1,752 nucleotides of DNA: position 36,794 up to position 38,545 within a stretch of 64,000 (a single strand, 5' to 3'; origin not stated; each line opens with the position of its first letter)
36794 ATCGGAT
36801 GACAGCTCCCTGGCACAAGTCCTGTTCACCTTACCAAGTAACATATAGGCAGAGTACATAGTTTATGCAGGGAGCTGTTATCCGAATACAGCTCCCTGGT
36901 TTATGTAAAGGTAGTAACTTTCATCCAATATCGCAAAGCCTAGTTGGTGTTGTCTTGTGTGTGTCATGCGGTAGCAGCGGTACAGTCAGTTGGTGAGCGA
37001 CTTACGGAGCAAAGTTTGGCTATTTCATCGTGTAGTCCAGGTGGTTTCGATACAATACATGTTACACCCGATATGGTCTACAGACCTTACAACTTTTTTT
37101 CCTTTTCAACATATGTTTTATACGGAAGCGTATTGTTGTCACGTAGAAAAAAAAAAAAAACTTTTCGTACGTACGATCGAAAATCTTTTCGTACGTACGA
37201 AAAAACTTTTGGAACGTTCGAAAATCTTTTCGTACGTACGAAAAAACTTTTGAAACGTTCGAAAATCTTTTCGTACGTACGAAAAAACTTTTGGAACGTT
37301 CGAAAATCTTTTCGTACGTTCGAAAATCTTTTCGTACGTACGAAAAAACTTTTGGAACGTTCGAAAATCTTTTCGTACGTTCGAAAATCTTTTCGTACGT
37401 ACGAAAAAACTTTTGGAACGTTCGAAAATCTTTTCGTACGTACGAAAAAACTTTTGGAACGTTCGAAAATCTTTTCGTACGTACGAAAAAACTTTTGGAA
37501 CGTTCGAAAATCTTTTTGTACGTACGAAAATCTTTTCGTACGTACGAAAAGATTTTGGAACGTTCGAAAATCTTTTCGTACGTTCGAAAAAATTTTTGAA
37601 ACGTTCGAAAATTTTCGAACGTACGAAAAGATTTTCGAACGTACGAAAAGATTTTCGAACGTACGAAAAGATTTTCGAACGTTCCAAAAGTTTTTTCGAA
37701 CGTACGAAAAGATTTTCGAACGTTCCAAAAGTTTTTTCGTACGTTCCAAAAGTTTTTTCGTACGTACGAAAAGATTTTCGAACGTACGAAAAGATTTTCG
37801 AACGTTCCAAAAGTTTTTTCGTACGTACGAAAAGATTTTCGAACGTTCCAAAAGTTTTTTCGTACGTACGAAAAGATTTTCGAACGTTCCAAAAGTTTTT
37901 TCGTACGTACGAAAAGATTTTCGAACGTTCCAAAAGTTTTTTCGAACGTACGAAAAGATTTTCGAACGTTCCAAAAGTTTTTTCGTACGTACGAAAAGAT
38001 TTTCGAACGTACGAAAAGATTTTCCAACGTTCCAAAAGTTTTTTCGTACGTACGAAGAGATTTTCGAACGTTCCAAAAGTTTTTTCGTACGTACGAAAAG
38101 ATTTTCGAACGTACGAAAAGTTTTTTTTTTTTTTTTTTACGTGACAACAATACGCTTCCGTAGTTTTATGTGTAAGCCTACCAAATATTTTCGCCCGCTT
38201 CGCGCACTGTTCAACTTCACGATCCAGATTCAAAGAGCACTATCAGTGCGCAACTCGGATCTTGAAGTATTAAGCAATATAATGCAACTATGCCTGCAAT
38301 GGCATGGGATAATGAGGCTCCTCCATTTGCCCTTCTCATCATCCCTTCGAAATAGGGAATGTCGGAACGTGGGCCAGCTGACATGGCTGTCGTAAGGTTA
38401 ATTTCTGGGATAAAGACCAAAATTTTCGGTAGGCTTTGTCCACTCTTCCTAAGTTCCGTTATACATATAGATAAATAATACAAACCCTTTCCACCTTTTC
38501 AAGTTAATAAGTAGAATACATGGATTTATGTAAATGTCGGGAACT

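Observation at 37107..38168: Foldback-type palindromic transposon captured with its target-site duplication and an apparent empty-site paralogue in the same window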

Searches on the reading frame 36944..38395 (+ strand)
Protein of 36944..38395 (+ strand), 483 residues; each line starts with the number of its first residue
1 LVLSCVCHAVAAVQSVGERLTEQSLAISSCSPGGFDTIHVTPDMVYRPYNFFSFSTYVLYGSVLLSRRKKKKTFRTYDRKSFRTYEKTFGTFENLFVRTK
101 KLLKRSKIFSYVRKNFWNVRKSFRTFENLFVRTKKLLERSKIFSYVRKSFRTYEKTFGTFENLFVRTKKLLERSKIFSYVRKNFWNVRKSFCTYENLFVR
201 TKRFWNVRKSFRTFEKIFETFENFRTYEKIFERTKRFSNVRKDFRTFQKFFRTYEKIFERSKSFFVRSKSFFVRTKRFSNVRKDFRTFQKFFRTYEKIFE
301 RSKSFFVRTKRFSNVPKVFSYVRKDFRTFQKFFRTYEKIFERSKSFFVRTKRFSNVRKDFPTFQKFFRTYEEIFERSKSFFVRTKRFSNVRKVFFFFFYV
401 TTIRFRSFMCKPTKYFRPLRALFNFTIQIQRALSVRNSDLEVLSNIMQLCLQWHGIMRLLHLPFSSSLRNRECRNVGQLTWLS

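Call 16: find_encoding_contigs(protein=window:36944-38395:+, flank=10000)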
Protein window:36944-38395:+ (483 aa): no gene with exactly this product is on record in the collection.

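Call 55: search_protein_families(library=pfam, proteins=[window:36944-38392:+], max_evalue=0.01)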
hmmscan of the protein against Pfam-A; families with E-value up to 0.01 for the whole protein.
window:36944-38392:+ (483 aa): 0 families

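Call 64: search_protein_representatives(protein=window:36944-38392:+)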
Query: 483 residues. Proteins with E-value up to 0.001 (for the whole library): 19; up to 1e-10: 1; up to 1e-30: 0. The best 19 are listed.
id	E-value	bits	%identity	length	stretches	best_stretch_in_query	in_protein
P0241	3.4e-12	62.6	34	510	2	177-335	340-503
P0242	1.2e-10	57.5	83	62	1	409-449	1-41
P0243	1.6e-10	57.1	62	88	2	7-58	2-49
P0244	5.9e-10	55.3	46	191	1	391-474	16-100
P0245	1.2e-08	51.0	24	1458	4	124-381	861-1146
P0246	5.9e-08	48.6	37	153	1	190-333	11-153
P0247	3.4e-06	42.9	55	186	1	148-228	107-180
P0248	1.1e-05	41.2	37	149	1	109-212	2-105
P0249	1.6e-05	40.6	60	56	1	12-54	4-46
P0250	1.9e-05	40.4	24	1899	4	192-346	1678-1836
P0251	3.1e-05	39.7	24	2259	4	246-350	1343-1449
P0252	8.5e-05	38.2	38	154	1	251-360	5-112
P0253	1.8e-04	37.2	32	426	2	182-261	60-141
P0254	2.6e-04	36.7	25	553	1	168-376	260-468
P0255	2.7e-04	36.6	34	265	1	217-346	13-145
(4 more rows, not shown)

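Call 66: find_encoding_contigs(protein=P0247, flank=10000, max_places=10)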
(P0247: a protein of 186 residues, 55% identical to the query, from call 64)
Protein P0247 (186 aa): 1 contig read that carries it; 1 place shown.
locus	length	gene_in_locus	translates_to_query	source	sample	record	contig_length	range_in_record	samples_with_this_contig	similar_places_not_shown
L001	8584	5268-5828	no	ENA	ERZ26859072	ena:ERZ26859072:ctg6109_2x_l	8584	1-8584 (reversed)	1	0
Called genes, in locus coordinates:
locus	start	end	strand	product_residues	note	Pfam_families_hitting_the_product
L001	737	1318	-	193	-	-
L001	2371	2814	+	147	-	-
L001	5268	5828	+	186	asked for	-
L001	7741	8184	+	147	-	-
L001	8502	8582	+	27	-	?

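Call 67: list_cluster_members(proteins=[P0247, P0243, P0244, P0242, P0249, P0246])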
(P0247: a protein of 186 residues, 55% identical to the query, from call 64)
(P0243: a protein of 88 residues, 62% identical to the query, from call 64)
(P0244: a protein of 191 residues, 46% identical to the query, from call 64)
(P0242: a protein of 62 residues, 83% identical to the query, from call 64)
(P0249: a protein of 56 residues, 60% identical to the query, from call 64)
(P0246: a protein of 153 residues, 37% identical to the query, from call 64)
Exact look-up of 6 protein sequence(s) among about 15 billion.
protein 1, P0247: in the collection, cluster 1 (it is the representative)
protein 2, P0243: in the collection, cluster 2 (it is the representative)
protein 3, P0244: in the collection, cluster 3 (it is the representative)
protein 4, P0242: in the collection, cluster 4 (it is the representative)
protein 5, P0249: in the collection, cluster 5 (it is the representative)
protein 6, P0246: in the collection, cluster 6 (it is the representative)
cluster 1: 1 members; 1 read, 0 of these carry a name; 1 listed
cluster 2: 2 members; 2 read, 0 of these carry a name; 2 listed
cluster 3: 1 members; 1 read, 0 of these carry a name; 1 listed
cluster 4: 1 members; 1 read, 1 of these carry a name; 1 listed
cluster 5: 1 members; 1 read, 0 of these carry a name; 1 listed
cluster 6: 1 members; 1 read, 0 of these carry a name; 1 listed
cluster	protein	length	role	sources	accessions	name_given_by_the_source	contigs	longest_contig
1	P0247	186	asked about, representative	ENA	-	-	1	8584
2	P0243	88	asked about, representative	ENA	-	-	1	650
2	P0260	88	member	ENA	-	-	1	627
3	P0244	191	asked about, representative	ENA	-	-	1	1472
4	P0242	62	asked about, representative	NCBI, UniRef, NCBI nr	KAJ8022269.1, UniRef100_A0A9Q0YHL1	hypothetical protein HOLleu_37114 [Holothuria leucospilota] | Uncharacterized protein n=1 Tax=Holothuria leucospilota TaxID=206669 ...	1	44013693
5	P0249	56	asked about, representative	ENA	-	-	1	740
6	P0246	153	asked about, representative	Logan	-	-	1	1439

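Call 73: find_encoding_contigs(protein=P0242, flank=3000, max_places=3)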
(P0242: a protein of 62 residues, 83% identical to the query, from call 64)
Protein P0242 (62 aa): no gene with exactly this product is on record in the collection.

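Call 74: find_encoding_contigs(protein=P0244, flank=3000, max_places=3)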
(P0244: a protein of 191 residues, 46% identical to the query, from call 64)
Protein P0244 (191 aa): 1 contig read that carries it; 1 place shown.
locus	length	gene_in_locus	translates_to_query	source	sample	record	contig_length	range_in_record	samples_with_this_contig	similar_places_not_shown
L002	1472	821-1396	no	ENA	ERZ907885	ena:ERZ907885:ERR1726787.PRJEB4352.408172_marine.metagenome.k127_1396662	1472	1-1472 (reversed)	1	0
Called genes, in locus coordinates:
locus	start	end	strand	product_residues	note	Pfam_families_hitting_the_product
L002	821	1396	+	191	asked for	-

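Call 75: find_encoding_contigs(protein=P0243, flank=3000, max_places=3)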
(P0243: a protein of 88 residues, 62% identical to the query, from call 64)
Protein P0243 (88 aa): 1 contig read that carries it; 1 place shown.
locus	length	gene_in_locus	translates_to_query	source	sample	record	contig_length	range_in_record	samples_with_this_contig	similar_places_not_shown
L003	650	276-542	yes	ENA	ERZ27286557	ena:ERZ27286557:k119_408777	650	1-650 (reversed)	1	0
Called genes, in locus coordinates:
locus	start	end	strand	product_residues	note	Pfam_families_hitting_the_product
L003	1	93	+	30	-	?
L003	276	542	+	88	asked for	-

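Call 80: find_encoding_contigs(protein=P0246, flank=3000, max_places=3)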
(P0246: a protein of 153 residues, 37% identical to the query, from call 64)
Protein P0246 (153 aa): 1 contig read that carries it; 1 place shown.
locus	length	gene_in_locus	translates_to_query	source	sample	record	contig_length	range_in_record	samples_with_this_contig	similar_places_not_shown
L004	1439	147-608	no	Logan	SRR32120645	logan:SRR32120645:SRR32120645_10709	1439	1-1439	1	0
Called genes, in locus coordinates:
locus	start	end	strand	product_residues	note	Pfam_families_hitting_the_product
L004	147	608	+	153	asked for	-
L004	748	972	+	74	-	-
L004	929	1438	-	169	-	?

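Call 81: find_encoding_contigs(protein=P0249, flank=3000, max_places=3)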
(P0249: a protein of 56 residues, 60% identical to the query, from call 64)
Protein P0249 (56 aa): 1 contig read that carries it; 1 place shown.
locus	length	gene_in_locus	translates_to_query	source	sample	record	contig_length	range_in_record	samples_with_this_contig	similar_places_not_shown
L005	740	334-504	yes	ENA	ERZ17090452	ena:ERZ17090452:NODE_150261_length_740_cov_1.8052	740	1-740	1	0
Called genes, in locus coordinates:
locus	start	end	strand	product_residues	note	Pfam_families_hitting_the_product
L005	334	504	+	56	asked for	-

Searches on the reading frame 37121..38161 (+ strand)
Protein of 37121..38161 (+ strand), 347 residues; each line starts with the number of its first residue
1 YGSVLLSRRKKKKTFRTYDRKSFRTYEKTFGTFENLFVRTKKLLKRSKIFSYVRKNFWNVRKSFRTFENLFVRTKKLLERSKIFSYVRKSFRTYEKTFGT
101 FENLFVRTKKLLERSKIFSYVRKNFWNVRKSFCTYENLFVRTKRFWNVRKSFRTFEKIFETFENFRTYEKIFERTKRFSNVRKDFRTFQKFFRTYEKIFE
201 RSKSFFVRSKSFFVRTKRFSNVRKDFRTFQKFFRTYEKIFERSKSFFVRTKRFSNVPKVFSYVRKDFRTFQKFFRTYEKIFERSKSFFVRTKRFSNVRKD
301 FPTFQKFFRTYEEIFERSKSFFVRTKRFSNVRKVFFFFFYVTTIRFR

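Call 20: find_homologous_proteins(query=window:37121-38161:+, max_evalue=0.00001)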
Query window:37121-38161:+: 8000 candidates shared short words with the query, none scored E <= 0.00001.

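Call 55: search_protein_families(library=pfam, proteins=[window:37254-38141:+], max_evalue=0.01)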
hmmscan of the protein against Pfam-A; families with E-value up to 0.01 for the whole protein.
window:37254-38141:+ (296 aa): 2 families
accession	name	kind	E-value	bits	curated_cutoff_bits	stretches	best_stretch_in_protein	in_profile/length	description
PF18710.7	ComR_TPR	-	5.8e-07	29.8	26.5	1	126-188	143-205/222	ComR tetratricopeptide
PF25738.1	Derepression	-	2.2e-05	24.5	27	0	163-176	54-67/95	Derepression protein family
